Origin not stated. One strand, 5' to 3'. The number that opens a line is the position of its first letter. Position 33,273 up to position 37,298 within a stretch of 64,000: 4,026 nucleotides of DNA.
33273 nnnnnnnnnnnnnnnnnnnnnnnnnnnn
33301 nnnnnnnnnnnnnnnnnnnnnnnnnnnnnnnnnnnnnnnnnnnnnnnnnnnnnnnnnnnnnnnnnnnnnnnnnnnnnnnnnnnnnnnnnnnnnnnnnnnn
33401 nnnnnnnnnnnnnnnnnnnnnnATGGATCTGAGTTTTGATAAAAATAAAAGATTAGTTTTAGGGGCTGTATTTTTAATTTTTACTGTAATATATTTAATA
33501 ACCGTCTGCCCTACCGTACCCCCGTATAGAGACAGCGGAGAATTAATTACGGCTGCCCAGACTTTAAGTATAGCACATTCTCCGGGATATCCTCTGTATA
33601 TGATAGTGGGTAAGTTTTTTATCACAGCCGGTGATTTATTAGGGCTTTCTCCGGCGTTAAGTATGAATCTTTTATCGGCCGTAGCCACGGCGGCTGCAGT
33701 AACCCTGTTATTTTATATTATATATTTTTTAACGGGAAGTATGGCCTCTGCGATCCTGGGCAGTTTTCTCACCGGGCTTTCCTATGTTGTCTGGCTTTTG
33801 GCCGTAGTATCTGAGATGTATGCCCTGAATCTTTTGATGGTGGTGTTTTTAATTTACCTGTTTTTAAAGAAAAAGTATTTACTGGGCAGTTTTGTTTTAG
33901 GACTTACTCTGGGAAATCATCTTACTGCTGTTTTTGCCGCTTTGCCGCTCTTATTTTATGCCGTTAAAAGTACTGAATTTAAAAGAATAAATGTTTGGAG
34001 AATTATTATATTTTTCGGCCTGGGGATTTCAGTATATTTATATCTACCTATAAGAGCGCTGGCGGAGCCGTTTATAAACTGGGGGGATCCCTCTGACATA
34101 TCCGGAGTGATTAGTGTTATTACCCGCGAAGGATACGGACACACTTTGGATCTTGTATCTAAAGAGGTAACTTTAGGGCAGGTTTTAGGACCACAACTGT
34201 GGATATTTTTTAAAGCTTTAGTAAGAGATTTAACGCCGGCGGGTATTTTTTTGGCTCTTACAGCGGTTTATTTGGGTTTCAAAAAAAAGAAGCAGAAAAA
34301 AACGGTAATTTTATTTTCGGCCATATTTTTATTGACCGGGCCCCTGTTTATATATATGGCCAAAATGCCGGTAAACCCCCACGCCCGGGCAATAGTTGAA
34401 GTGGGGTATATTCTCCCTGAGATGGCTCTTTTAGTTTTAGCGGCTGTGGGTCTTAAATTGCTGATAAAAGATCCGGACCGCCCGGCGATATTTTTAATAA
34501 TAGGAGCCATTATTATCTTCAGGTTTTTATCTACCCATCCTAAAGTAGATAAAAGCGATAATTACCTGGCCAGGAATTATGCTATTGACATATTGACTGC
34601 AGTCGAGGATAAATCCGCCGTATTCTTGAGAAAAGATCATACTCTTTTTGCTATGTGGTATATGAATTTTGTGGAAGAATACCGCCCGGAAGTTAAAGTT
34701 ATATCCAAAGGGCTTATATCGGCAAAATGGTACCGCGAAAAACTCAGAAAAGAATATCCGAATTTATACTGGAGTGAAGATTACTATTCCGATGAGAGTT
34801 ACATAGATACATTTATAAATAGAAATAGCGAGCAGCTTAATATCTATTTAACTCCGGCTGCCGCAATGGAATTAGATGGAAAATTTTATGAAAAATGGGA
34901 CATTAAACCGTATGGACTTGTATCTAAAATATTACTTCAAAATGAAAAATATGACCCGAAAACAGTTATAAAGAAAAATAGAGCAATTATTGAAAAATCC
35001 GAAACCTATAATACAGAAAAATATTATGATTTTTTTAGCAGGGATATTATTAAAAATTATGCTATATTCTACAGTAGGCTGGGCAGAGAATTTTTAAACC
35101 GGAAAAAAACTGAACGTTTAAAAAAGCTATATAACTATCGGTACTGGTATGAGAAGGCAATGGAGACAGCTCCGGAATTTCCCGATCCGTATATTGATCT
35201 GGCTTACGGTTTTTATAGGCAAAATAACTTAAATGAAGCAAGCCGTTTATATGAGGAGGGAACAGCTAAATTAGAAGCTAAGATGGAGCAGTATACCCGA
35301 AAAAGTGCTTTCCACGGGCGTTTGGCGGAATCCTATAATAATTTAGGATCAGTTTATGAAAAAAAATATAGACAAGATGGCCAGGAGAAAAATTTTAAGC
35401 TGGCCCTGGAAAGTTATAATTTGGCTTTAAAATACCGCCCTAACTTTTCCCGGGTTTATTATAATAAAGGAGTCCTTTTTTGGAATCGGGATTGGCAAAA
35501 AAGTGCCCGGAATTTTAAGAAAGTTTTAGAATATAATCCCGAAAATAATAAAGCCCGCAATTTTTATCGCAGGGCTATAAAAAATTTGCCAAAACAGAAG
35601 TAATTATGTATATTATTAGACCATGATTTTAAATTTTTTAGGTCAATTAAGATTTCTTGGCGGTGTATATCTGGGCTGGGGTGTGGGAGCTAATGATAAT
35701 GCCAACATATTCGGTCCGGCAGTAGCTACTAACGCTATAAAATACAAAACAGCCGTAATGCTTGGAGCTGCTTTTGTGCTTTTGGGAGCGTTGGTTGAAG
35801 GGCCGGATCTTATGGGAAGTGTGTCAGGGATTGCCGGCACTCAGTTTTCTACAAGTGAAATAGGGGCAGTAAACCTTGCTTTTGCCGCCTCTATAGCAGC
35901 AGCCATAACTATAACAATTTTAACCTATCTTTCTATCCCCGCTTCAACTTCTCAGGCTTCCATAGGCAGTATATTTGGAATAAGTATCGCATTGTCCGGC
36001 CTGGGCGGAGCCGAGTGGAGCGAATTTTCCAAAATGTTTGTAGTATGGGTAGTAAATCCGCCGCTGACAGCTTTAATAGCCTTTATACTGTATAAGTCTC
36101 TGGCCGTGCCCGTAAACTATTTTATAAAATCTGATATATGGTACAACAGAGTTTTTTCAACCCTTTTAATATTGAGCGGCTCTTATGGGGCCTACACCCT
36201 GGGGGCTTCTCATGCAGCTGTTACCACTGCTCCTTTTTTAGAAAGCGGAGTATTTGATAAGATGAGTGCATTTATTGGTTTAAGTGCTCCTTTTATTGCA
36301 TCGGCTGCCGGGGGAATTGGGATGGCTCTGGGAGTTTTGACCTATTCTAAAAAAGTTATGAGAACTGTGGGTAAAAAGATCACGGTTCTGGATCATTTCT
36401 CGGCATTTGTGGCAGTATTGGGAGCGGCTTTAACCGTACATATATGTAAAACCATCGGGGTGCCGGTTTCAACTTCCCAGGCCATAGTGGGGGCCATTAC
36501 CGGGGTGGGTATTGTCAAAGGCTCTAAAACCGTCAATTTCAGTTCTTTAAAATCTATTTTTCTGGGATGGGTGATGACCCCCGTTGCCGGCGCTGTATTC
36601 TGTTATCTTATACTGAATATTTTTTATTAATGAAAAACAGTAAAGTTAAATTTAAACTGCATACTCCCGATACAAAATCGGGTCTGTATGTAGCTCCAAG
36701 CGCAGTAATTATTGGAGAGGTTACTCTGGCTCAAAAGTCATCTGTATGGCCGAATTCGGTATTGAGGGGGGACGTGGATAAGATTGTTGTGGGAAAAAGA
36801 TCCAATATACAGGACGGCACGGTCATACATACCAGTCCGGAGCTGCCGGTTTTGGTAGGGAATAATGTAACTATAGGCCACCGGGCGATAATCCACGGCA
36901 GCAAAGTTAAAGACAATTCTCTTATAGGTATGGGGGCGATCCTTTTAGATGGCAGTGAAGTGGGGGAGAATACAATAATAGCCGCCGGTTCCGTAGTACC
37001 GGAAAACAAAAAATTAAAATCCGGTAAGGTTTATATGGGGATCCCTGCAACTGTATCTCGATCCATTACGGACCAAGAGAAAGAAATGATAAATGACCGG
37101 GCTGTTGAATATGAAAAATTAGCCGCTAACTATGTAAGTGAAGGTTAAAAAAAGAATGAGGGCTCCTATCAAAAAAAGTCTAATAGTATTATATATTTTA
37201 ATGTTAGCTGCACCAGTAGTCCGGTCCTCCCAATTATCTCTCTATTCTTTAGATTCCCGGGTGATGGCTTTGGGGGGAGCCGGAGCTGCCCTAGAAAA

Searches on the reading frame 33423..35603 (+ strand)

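Call 30: search_protein_families(library=pfam, proteins=[window:33423-35603:+], max_evalue=0.0001)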
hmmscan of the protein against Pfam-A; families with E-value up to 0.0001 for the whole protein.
window:33423-35603:+ (726 aa): 6 families
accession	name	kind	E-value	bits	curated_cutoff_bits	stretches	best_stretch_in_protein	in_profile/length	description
PF11028.14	TMEM260-like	-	6.2e-20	72.2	24.2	1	37-184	1-173/179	Protein O-mannosyl-transferase TMEM260-like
PF07719.23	TPR_2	-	4.1e-08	33.2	27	0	678-708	3-34/34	Tetratricopeptide repeat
PF13414.12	TPR_11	-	4.3e-07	30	26.8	0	657-687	9-39/42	TPR repeat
PF00515.34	TPR_1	-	3e-06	27.2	27.8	0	654-675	13-34/34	Tetratricopeptide repeat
PF13431.12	TPR_17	-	1.4e-05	25.4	24.4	0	576-602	2-27/34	Tetratricopeptide repeat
PF14559.12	TPR_19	-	1.6e-05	25.6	25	0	576-616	14-54/68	Tetratricopeptide repeat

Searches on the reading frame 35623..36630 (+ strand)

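Call 30: search_protein_families(library=pfam, proteins=[window:35623-36630:+], max_evalue=0.0001)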
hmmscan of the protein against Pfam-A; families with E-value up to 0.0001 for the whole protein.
window:35623-36630:+ (335 aa): 1 family
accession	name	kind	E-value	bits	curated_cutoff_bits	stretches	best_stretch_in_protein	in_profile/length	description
PF01384.25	PHO4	-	3.1e-57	194.6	33.7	1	21-325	1-348/350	Phosphate transporter family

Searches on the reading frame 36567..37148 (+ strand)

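Call 30: search_protein_families(library=pfam, proteins=[window:36567-37148:+], max_evalue=0.0001)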
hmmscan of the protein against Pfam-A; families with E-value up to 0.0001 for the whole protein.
window:36567-37148:+ (193 aa): 4 families
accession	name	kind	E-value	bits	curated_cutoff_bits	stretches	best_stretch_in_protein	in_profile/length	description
PF00132.30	Hexapep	-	4.8e-15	55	27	1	111-144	1-34/36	Bacterial transferase hexapeptide (six repeats)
PF25084.1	LbH_EIF2B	-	9.3e-08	32.5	54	1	71-151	20-100/105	EIF2B subunit epsilon LbH domain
PF14602.12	Hexapep_2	-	2.4e-06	27.6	27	1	94-126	1-32/34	Hexapeptide repeat of succinyl-transferase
PF21711.3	DCTN5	-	2.9e-05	24.2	40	0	35-182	15-172/182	Dynactin subunit 5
